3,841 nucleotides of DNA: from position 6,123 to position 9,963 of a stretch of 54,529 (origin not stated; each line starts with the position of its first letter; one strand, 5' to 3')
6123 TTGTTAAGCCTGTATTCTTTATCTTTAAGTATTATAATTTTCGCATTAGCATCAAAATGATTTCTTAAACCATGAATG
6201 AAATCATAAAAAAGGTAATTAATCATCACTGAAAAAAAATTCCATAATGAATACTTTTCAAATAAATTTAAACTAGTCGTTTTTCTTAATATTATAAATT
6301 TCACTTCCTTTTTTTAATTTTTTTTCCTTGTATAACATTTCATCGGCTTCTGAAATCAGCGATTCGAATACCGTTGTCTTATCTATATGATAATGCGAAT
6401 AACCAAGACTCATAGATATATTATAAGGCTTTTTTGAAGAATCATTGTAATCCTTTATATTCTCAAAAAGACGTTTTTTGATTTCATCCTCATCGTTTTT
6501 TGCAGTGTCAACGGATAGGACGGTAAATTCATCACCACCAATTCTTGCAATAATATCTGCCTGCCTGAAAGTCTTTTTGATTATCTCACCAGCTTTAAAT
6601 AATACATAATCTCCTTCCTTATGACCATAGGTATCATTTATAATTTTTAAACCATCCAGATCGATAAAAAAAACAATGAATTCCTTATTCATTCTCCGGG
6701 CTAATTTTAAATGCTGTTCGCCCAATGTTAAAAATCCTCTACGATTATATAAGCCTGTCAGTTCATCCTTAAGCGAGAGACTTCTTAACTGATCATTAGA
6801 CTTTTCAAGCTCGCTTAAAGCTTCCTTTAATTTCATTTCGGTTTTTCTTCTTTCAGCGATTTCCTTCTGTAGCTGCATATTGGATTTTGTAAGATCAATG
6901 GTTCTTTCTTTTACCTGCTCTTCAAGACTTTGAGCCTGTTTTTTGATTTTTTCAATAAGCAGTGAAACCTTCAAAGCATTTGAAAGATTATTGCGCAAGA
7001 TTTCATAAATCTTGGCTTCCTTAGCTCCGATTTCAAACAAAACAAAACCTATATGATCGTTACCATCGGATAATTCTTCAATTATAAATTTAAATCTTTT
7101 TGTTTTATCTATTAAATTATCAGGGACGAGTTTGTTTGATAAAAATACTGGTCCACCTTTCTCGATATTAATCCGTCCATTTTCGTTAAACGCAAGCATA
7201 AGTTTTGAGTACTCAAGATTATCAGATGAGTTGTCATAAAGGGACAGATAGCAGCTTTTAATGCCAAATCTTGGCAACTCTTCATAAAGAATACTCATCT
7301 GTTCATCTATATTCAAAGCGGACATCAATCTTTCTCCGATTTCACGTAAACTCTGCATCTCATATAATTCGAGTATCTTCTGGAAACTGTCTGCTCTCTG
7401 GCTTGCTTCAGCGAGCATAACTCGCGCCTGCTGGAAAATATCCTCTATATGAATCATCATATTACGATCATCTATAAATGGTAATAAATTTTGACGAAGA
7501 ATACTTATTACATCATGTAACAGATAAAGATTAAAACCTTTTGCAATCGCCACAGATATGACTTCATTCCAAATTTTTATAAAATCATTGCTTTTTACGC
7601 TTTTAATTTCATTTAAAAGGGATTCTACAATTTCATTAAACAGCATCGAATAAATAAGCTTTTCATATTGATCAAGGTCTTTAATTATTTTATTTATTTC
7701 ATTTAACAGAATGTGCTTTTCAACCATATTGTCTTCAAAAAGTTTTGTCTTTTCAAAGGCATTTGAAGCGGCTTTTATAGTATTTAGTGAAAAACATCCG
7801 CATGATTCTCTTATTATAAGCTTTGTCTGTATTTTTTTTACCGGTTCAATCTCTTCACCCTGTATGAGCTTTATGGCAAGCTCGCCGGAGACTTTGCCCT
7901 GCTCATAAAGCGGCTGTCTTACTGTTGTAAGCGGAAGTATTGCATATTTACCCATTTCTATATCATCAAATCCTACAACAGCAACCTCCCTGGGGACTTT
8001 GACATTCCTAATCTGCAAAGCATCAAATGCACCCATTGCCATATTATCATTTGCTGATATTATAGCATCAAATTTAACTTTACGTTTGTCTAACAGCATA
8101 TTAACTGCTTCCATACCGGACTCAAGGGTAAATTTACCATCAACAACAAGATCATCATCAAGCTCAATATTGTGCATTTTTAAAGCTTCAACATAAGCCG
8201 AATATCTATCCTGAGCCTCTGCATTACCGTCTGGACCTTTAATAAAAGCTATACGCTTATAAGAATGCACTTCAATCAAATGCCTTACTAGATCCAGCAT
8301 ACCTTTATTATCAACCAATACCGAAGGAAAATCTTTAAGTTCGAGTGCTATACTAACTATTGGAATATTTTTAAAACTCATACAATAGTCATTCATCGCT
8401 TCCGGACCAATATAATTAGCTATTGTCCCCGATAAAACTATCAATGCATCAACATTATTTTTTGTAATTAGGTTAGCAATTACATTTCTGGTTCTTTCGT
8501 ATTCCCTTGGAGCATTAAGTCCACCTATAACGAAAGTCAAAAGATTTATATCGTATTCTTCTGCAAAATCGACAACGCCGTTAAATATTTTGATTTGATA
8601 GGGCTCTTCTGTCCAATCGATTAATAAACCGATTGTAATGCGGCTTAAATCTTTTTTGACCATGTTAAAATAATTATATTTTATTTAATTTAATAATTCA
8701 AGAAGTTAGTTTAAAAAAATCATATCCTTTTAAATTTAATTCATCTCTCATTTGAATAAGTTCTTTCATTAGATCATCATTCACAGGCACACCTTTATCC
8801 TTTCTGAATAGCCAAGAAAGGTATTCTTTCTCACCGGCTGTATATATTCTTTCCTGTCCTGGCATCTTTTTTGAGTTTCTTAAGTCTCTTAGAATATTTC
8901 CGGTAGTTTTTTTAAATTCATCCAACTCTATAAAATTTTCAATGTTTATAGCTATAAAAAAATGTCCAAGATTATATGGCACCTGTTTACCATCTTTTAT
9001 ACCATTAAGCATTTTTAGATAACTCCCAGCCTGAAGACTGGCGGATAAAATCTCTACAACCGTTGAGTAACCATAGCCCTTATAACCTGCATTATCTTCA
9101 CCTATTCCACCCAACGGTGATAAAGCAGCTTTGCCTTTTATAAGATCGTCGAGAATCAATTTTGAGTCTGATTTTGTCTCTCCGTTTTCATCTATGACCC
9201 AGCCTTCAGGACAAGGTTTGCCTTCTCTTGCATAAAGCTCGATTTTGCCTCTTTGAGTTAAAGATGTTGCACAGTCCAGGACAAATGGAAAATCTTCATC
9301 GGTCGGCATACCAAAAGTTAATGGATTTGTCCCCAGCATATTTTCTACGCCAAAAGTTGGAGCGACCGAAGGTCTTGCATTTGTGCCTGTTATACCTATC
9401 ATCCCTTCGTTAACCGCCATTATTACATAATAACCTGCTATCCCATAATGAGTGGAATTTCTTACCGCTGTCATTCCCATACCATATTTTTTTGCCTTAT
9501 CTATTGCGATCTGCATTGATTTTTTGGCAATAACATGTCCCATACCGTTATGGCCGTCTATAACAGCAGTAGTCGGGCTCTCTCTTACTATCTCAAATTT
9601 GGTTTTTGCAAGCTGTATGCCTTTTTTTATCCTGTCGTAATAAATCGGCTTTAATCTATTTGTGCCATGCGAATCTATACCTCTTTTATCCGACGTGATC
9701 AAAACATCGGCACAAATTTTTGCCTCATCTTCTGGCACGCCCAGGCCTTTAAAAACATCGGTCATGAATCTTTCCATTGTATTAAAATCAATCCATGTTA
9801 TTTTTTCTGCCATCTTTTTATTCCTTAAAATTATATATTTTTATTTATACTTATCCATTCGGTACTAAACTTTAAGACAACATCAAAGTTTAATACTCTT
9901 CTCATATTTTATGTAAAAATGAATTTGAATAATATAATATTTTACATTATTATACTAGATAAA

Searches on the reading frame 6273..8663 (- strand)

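Call 25: search_protein_families(library=ncbifam, proteins=[window:6273-8663:-], max_evalue=1e-10)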
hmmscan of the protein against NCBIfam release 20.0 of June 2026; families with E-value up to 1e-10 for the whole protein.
window:6273-8663:- (796 aa): 34 families (the best 25 are shown)
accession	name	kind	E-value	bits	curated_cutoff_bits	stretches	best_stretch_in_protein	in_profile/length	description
TIGR00254.1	GGDEF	domain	5.8e-40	136.7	37.4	1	627-786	2-162/168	diguanylate cyclase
NF007423.1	PRK09966.1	equivalog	5.6e-37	127.5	325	1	612-781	221-390/390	diguanylate cyclase DgcN/YfiN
NF008269.0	PRK11041.1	equivalog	1.7e-36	126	436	1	3-288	63-337/342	DNA-binding transcriptional regulator CytR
NF038266.1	diguan_SiaD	equivalog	4.4e-35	121.3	290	1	549-782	16-246/252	biofilm regulation diguanylate cyclase SiaD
NF007743.0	PRK10423.1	equivalog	1.5e-33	116.3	531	1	10-287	61-329/330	ribose operon transcriptional repressor RbsR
NF007135.0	PRK09581.1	equivalog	1.3e-32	113.2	474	1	599-784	261-448/457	PleD family two-component system response regulator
NF007979.0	PRK10703.1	equivalog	2.1e-31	109.3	501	1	10-289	61-332/341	HTH-type transcriptional repressor PurR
NF047341.1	lactose_RbsR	equivalog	6.3e-31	107.9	382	1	7-288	60-328/331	ribose utilization transcriptional repressor RbsR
TIGR01481.1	ccpA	equivalog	1.1e-29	104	442.35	1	9-274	61-314/330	catabolite control protein A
NF007075.0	PRK09526.1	subfamily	1.9e-29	102.7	340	1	119-291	166-334/358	LacI family DNA-binding transcriptional regulator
NF040885.1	diguan_DgcJ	equivalog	3.8e-29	101.8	500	1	630-785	341-490/493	diguanylate cyclase DgcJ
NF051473.1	DigCycDgcsShew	equivalog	6.9e-27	94.6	400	1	587-792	93-290/291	diguanylate cyclase DgcS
NF047654.1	DiguCycDgcRLepto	equivalog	9.9e-27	93.6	500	1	620-782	123-287/295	diguanylate cyclase DgcR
NF008002.0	PRK10727.1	equivalog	1.2e-26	93.6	557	1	10-288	61-329/341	HTH-type transcriptional regulator GalR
NF007380.0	PRK09894.1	equivalog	4.2e-26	92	256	1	571-782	80-278/296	diguanylate cyclase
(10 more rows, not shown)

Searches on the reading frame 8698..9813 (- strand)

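Call 25: search_protein_families(library=ncbifam, proteins=[window:8698-9813:-], max_evalue=1e-10)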
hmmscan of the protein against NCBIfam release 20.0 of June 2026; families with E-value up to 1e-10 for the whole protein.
window:8698-9813:- (371 aa): 5 families
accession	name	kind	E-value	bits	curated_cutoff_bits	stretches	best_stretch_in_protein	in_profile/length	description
NF040650.1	sulfolac_dhydr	equivalog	6.6e-75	252.4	500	1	12-361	7-335/339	L-sulfolactate dehydrogenase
NF011599.0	PRK15025.1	equivalog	4.8e-60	203.6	356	1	8-364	3-341/349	ureidoglycolate dehydrogenase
TIGR03175.1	AllD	equivalog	2.2e-55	188.2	496.2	1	11-354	6-333/349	ureidoglycolate dehydrogenase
NF007504.0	PRK10098.1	equivalog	1.5e-52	178.6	336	1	8-354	7-339/360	malate/lactate/ureidoglycolate dehydrogenase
NF009750.0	PRK13260.1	equivalog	2.6e-40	138.6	316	1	8-352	3-329/332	3-dehydro-L-gulonate 2-dehydrogenase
